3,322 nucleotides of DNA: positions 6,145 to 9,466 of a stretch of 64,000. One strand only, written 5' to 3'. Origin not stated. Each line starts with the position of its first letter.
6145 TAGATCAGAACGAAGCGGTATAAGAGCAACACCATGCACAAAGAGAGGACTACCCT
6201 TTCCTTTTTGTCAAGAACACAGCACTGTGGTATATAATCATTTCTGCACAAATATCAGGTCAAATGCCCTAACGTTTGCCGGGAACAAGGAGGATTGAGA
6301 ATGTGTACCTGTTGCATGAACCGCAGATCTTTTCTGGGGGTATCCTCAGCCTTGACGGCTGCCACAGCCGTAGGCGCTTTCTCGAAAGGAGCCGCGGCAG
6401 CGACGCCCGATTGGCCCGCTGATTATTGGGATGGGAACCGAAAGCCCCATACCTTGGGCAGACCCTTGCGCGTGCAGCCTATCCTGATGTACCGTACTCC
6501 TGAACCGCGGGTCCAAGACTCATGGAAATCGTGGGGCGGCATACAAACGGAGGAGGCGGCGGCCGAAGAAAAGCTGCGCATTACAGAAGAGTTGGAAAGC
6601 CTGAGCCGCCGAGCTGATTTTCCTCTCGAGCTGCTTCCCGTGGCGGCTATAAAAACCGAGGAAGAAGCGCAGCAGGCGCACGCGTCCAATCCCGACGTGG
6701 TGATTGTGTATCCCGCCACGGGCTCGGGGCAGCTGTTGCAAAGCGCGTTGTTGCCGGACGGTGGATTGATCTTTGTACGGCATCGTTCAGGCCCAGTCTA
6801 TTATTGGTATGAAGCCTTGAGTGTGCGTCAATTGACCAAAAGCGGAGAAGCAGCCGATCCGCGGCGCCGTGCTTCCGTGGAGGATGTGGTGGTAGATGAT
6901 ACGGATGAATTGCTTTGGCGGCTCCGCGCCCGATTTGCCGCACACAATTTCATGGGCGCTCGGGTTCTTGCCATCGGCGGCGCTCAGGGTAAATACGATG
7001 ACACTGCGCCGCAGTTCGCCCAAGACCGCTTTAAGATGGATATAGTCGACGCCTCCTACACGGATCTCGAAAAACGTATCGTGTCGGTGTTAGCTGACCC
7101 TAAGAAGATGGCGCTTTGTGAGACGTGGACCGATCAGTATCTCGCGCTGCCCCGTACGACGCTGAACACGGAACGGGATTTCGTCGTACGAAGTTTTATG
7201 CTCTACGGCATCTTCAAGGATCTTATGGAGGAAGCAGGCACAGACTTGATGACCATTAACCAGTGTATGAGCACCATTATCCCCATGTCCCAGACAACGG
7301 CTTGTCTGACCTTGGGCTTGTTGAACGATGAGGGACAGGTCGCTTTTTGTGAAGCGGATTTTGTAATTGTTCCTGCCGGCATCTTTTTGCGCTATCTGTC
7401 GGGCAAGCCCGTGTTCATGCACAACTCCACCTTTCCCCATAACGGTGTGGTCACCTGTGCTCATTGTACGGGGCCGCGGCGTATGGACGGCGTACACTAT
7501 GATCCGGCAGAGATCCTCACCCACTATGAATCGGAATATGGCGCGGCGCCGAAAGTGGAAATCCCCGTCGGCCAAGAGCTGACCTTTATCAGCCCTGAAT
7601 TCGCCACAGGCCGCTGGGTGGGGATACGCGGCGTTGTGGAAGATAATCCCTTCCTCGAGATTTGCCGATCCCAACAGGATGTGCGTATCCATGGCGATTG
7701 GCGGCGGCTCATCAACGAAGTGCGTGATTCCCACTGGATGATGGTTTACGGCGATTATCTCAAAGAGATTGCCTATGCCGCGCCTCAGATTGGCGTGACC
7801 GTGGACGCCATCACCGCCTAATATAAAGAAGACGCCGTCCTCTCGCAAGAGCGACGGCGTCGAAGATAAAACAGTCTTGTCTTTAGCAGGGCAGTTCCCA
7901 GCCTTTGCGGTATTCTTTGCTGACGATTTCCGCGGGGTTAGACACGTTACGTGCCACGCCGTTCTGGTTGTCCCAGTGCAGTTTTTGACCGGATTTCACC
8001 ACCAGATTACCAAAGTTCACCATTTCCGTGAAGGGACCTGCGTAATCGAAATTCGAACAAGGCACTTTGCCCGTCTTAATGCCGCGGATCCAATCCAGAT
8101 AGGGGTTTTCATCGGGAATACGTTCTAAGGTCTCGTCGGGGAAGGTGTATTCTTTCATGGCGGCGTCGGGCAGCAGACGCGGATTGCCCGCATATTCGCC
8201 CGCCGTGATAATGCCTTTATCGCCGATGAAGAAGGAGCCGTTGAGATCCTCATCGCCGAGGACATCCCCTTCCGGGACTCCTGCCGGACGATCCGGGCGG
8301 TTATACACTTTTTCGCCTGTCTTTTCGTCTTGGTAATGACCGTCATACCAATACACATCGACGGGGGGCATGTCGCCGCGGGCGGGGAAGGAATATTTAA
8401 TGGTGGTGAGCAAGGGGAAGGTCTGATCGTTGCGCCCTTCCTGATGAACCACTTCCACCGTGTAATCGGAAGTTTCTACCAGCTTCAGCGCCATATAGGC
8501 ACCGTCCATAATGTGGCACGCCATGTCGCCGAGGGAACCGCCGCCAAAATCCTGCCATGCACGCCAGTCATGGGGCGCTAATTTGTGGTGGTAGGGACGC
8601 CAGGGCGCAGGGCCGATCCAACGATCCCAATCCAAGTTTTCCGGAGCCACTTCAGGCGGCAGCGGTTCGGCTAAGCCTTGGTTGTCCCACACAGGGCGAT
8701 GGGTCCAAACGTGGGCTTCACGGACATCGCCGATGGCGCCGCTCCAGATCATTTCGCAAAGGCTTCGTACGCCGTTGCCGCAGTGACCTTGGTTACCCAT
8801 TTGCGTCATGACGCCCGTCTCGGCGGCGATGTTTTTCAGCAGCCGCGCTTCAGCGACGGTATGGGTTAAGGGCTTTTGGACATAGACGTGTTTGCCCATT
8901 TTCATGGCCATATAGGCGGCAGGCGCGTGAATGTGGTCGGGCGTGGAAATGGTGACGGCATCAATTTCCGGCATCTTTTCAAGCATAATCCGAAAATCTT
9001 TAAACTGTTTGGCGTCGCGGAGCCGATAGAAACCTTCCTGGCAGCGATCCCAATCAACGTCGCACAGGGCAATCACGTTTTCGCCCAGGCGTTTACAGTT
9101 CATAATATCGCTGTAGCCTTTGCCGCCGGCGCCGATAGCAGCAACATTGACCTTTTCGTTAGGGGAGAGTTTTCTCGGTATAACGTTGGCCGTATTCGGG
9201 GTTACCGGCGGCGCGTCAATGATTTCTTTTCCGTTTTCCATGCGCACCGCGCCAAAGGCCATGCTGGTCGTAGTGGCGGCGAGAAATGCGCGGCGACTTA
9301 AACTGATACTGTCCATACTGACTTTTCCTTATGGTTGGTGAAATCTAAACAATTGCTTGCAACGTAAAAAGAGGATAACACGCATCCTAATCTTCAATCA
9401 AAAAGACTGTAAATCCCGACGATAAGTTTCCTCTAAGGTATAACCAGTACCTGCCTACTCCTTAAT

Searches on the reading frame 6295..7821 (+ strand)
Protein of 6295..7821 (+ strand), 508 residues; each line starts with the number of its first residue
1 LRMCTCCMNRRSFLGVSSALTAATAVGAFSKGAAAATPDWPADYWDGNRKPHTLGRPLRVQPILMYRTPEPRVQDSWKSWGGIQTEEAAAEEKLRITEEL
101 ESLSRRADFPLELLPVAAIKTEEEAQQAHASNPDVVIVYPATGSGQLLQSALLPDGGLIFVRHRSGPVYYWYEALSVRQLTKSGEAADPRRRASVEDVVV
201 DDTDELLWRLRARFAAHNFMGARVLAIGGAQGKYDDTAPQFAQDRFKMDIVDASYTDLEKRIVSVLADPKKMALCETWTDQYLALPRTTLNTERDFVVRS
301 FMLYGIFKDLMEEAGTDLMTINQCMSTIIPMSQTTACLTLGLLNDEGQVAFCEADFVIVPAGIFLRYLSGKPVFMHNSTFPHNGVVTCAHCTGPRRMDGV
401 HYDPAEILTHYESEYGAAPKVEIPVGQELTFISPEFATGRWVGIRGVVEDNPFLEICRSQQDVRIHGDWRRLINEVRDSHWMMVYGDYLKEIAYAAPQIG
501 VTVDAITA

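Call 6: search_protein_families(library=pfam, proteins=[window:6295-7821:+], max_evalue=0.001)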
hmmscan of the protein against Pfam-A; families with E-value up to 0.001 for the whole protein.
window:6295-7821:+ (508 aa): 1 family
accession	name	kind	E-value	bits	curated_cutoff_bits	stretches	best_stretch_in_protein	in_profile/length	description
PF10518.14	TAT_signal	-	0.00099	19.4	22.7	1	8-27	2-21/21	TAT (twin-arginine translocation) pathway signal sequence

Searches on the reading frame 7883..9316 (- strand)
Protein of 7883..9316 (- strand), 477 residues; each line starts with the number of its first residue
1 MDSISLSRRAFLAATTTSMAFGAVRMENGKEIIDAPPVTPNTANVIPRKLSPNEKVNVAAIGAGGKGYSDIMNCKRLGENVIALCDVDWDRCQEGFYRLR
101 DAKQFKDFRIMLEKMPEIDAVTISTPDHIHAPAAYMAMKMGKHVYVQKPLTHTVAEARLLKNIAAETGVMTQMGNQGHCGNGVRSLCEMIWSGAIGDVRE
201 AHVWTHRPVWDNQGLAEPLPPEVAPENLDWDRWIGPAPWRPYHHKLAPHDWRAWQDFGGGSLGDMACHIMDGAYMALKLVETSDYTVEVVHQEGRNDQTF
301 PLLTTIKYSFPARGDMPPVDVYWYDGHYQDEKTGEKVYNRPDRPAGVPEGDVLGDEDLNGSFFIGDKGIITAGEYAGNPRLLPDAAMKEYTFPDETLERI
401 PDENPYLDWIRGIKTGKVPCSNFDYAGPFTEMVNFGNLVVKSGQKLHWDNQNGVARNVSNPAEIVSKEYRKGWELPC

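Call 6: search_protein_families(library=pfam, proteins=[window:7883-9316:-], max_evalue=0.001)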
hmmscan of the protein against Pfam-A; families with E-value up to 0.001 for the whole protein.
window:7883-9316:- (477 aa): 3 families
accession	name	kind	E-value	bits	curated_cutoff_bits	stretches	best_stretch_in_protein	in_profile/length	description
PF19051.5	GFO_IDH_MocA_C2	-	9.7e-17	61.8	23.3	1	217-297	41-121/254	Oxidoreductase family, C-terminal alpha/beta domain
PF01408.29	GFO_IDH_MocA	-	1.2e-15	58.7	24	1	56-174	1-119/120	Oxidoreductase family, NAD-binding Rossmann fold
PF22725.1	GFO_IDH_MocA_C3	-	3.3e-07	30.8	27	1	243-299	30-85/124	GFO/IDH/MocA C-terminal domain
